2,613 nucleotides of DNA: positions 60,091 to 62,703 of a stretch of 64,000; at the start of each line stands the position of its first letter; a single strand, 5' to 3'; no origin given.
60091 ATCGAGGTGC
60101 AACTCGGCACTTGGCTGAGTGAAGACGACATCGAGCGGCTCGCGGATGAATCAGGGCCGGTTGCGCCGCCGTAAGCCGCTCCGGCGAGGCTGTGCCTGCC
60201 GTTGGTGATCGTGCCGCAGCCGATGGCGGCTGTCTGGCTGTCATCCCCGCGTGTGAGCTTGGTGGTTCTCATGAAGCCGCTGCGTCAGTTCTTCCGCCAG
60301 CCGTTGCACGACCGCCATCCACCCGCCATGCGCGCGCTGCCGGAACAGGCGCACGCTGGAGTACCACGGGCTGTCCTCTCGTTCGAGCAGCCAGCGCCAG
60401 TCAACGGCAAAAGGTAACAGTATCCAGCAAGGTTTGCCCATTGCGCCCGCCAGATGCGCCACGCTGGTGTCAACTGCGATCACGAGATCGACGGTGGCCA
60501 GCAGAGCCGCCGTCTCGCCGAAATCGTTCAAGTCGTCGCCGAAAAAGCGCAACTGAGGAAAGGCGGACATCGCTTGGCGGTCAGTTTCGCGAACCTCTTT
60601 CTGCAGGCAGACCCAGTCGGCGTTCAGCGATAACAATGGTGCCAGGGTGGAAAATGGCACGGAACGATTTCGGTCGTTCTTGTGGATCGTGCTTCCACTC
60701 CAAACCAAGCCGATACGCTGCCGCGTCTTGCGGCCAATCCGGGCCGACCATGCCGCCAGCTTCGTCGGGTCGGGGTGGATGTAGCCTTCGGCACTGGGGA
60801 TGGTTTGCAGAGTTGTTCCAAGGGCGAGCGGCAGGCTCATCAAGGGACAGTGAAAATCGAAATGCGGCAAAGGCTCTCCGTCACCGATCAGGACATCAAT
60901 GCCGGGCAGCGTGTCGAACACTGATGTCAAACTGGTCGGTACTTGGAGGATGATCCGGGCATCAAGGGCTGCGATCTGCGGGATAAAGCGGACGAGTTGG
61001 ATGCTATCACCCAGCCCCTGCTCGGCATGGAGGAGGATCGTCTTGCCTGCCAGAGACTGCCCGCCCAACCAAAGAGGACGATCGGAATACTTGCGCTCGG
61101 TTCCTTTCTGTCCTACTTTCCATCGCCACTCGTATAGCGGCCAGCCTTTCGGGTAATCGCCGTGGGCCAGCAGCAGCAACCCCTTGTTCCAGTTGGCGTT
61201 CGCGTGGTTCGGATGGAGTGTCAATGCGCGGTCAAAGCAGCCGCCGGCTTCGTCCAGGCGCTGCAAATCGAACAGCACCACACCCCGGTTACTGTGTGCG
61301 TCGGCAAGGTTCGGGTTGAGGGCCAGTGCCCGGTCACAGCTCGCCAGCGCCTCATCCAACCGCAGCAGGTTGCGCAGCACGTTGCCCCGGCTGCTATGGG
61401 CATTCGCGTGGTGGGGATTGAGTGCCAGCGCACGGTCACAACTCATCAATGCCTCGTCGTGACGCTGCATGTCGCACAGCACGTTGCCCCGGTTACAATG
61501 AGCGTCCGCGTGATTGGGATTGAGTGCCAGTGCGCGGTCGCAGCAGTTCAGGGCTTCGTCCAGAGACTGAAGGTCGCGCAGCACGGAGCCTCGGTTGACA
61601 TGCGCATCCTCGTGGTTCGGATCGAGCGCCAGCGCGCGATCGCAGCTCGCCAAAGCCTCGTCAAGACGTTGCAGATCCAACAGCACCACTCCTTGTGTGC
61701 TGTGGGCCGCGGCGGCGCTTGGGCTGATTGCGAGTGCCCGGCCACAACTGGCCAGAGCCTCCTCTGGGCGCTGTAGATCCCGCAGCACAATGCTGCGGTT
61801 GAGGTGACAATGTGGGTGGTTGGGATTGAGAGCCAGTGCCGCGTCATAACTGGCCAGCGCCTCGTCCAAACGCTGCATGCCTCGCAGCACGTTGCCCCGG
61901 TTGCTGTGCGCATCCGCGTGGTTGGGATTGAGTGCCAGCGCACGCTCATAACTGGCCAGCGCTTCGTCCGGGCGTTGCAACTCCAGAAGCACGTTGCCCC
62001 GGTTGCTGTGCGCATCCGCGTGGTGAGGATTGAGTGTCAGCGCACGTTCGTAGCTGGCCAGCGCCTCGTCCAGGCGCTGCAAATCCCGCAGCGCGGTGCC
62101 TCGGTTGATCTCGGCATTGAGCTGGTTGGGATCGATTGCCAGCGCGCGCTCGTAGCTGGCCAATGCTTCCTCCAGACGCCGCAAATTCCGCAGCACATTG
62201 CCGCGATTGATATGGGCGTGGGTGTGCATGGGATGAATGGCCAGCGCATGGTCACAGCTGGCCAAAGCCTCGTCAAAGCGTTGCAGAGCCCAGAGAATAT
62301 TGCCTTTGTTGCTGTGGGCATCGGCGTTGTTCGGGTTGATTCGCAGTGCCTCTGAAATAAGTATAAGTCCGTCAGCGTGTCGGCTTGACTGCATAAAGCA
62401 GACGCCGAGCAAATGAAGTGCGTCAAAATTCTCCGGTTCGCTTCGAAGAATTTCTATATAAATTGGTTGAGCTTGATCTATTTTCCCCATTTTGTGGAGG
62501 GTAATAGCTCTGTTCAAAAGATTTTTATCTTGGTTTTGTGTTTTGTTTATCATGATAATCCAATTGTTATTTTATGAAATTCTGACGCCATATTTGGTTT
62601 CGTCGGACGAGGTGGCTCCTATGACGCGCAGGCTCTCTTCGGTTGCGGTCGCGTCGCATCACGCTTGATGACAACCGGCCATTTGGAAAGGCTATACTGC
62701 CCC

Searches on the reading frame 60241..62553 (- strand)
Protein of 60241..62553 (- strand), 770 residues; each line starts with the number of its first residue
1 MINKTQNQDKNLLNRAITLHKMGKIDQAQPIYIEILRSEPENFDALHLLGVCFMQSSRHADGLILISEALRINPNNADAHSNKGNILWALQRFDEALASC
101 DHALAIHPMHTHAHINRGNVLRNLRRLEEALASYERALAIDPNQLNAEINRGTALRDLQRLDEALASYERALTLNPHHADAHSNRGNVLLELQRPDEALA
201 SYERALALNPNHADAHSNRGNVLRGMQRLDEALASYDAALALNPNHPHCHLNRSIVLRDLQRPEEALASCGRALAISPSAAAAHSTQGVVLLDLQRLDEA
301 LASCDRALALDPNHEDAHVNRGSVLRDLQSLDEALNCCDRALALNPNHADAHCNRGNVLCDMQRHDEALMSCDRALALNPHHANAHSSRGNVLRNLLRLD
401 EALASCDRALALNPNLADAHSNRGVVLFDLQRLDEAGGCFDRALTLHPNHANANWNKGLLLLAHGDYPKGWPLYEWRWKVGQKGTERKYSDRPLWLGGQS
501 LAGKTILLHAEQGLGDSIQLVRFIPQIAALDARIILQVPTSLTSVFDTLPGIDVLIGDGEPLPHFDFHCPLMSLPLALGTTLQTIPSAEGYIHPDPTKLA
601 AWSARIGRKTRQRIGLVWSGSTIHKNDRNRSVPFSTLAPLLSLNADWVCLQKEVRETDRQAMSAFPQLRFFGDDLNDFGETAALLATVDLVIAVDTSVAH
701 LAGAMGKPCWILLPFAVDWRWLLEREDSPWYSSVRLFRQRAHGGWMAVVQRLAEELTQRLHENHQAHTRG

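Call 88: search_protein_families(library=pfam, proteins=[window:60241-62553:-], max_evalue=0.0001)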
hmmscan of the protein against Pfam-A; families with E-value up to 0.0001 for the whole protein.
window:60241-62553:- (770 aa): 24 families
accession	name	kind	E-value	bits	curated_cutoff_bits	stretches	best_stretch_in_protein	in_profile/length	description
PF00515.34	TPR_1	-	1.7e-106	344.6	27.8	10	179-212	1-34/34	Tetratricopeptide repeat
PF07719.23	TPR_2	-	1.6e-91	293.4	27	8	179-212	1-34/34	Tetratricopeptide repeat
PF13414.12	TPR_11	-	2.1e-76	251.8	26.8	6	152-192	1-41/42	TPR repeat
PF13432.12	TPR_16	-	2.4e-68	226.5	32.7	10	151-212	3-64/65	Tetratricopeptide repeat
PF13431.12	TPR_17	-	1.1e-61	200.4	24.4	3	337-369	1-33/34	Tetratricopeptide repeat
PF13181.12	TPR_8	-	1.9e-59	193.2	25.7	1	112-143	2-33/34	Tetratricopeptide repeat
PF13424.12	TPR_12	-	1.8e-47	159.8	30.1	5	145-208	3-74/77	Tetratricopeptide repeat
PF14559.12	TPR_19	-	8.1e-41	138.6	25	5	157-217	3-63/68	Tetratricopeptide repeat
PF13428.12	TPR_14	-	3.2e-37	123.6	23.5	0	185-219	7-41/44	Tetratricopeptide repeat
PF13371.12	TPR_9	-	9.5e-31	106.1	35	2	159-216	9-66/73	Tetratricopeptide repeat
PF13176.12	TPR_7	-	5.1e-24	82.7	27.9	0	116-146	4-34/36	Tetratricopeptide repeat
PF23914.1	TPR_CcmH_CycH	-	8e-22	78.2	42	0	285-346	54-118/158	Cytochrome c-type biogenesis protein H TPR domain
PF13374.12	TPR_10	-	1.3e-20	73.1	27.5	0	116-140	7-31/42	Tetratricopeptide repeat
PF12895.13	ANAPC3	-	8e-19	68.1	27.2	0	295-370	3-77/82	Anaphase-promoting complex, cyclosome, subunit 3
PF13174.12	TPR_6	-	2.1e-15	56.6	26.3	0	184-212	5-33/33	Tetratricopeptide repeat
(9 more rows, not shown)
